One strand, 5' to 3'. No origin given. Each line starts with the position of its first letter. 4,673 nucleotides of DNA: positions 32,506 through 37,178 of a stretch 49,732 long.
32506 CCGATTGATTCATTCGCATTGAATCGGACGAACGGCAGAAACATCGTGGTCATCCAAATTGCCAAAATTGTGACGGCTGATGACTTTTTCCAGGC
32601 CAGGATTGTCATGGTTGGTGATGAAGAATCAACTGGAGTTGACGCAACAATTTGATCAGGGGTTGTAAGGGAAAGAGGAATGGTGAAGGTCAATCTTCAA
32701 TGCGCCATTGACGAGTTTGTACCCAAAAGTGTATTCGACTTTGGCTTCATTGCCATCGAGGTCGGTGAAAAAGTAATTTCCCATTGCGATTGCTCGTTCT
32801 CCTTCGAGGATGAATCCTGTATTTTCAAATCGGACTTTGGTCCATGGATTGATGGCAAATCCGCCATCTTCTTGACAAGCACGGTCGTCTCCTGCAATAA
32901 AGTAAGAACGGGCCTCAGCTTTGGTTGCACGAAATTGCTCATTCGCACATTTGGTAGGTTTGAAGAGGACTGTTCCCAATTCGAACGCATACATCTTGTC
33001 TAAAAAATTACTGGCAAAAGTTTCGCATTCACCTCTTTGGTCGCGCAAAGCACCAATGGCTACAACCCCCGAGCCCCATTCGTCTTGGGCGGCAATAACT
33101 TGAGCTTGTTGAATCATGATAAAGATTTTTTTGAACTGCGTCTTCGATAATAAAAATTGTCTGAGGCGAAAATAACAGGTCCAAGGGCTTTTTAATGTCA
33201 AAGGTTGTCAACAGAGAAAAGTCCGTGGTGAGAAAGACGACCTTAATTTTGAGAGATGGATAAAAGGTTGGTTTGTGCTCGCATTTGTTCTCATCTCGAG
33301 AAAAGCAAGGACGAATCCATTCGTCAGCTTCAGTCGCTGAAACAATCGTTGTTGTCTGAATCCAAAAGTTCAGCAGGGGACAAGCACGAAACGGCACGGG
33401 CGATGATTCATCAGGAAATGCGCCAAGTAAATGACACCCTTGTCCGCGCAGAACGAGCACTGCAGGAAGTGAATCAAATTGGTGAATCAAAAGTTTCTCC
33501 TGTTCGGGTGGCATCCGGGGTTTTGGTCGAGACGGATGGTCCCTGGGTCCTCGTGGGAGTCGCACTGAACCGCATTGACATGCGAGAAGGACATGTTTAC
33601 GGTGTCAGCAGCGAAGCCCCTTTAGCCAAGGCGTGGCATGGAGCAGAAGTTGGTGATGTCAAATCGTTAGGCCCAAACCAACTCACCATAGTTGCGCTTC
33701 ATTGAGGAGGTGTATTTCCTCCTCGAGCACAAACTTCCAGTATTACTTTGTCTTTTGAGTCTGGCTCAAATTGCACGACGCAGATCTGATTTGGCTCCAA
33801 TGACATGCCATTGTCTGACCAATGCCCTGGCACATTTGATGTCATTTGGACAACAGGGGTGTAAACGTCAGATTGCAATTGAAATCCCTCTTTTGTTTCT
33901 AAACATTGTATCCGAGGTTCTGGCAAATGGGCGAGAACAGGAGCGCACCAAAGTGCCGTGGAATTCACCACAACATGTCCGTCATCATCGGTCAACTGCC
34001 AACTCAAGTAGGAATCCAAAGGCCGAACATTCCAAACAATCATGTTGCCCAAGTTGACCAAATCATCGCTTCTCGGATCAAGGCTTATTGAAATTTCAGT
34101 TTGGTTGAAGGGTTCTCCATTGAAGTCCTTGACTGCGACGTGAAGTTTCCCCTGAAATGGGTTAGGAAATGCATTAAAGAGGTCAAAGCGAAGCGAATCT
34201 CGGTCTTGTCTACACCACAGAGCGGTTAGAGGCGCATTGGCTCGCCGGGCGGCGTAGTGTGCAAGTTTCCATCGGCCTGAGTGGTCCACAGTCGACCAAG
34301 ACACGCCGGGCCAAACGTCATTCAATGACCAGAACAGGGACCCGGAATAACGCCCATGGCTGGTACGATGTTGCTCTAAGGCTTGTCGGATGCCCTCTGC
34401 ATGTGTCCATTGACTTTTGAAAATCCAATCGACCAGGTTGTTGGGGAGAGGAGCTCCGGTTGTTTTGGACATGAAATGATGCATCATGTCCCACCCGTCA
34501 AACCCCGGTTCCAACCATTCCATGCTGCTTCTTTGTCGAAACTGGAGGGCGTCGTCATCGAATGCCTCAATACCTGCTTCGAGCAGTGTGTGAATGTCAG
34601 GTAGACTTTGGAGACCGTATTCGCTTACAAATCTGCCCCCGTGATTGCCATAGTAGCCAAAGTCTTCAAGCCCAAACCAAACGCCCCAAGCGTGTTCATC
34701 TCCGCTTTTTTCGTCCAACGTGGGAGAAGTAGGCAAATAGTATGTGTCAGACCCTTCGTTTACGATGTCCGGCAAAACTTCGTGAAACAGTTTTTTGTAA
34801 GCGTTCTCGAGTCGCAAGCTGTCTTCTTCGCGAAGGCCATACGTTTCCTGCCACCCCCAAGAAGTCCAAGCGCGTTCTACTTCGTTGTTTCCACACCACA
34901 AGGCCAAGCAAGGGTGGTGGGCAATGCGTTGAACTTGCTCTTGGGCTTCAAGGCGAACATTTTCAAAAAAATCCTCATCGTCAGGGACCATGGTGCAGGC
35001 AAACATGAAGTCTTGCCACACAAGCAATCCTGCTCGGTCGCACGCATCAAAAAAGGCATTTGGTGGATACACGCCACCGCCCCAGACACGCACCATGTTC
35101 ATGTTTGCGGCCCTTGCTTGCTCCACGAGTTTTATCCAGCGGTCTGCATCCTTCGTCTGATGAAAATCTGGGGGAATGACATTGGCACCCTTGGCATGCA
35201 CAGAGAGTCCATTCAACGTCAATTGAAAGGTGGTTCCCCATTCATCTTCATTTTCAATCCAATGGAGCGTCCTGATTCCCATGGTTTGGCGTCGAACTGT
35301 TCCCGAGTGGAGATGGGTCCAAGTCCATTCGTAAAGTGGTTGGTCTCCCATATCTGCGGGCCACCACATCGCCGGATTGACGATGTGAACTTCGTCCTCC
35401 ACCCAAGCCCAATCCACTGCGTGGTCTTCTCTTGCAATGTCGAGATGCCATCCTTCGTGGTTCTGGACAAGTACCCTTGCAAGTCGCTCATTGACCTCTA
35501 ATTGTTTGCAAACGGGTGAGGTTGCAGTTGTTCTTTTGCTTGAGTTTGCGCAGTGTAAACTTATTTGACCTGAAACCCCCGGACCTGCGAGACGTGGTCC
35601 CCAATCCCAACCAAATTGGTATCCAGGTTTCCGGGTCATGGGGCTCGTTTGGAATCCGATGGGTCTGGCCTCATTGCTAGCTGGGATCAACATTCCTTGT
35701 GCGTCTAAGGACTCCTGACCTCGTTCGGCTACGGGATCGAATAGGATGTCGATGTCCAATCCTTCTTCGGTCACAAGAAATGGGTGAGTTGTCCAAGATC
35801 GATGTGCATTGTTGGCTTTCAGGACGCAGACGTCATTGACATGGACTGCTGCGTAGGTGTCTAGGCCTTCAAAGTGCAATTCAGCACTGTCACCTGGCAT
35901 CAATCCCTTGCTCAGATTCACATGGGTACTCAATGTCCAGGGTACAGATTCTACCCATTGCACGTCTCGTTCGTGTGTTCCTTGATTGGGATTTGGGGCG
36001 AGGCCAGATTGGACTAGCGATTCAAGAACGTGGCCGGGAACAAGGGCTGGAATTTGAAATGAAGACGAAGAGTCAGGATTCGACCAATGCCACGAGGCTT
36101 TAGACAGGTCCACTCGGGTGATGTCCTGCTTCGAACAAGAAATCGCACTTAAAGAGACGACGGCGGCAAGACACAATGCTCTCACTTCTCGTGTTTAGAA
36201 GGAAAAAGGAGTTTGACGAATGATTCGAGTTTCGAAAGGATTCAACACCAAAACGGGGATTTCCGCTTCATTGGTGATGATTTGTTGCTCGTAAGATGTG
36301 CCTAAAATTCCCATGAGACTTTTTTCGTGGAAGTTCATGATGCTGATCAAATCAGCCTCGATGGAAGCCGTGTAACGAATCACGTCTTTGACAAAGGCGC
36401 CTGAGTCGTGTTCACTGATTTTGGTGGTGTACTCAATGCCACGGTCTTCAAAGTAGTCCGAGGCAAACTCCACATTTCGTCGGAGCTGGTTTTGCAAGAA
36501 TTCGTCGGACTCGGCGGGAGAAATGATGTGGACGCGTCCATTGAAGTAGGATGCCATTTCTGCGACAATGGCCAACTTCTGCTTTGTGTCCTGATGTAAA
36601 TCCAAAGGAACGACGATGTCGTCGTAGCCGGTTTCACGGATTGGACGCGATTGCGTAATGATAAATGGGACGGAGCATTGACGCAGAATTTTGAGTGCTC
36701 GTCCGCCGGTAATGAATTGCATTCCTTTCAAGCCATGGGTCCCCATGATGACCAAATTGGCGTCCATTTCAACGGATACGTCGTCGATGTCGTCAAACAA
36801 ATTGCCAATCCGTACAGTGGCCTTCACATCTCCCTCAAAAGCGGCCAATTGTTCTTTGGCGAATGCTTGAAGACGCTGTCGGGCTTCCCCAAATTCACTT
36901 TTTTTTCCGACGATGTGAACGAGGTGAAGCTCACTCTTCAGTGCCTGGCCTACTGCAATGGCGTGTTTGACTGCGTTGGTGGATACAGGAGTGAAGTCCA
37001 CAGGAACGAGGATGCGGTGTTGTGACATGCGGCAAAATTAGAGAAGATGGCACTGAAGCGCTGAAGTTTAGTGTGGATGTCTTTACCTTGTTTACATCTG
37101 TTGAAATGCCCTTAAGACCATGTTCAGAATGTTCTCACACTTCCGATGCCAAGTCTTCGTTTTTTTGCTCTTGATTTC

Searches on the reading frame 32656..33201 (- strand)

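Call 3: search_protein_families(library=pfam, proteins=[window:32656-33201:-], max_evalue=0.01)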
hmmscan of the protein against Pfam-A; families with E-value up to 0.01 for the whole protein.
window:32656-33201:- (181 aa): 0 families

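Call 45: search_protein_families(library=ncbifam, proteins=[window:32656-33201:-], max_evalue=0.001)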
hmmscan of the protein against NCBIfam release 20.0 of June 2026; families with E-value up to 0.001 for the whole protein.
window:32656-33201:- (181 aa): 1 family
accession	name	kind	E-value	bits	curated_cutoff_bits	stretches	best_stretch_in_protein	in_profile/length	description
NF047901.1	MetIndCarbAnhdr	equivalog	2.9e-35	121.5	350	1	29-180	50-204/205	metal-independent carbonic anhydrase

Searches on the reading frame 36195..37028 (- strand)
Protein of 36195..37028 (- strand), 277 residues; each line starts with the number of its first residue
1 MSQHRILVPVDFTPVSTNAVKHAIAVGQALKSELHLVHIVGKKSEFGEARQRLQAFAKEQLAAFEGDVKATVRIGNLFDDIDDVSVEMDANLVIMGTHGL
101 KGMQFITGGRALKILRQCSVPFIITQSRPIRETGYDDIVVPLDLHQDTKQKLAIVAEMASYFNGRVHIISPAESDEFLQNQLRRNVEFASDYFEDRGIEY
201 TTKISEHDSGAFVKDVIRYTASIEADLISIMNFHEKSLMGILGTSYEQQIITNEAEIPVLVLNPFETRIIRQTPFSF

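Call 48: search_protein_families(library=pfam, proteins=[window:36195-37028:-], max_evalue=0.001)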
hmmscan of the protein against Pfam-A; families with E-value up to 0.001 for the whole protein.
window:36195-37028:- (277 aa): 1 family
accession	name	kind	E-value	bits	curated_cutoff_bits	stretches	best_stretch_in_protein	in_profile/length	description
PF00582.32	Usp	-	1.6e-22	81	24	1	4-124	3-139/141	Universal stress protein family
